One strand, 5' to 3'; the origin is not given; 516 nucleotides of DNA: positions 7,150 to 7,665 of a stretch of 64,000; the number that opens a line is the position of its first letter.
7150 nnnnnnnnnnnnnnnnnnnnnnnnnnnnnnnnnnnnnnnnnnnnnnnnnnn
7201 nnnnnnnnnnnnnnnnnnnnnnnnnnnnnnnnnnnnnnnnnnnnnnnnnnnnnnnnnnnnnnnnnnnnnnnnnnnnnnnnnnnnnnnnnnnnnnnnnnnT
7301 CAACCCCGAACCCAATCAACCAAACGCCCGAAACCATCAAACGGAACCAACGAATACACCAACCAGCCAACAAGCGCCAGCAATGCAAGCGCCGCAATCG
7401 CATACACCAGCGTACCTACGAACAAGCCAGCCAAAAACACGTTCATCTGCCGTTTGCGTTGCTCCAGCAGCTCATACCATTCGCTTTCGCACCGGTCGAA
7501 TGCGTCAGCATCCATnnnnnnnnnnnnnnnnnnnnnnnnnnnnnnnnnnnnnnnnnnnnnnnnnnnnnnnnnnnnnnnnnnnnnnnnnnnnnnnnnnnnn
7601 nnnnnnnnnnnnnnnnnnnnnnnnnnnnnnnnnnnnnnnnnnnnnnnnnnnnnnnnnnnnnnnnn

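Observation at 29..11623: Island of about 24 small same-strand genes with ArdC and very acidic proteins: candidate establishment/anti-defence region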

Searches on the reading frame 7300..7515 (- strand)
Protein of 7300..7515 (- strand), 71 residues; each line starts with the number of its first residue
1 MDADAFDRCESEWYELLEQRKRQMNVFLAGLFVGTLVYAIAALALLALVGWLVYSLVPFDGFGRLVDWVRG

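Call 28: search_protein_families(library=phrogs, proteins=[window:7300-7515:-], max_evalue=0.01)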
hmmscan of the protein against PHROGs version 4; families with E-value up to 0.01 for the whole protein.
window:7300-7515:- (71 aa): 1 family
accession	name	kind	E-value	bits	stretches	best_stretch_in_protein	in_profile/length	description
phrog_19530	-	unknown function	0.0065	17.4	1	11-45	16-50/63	-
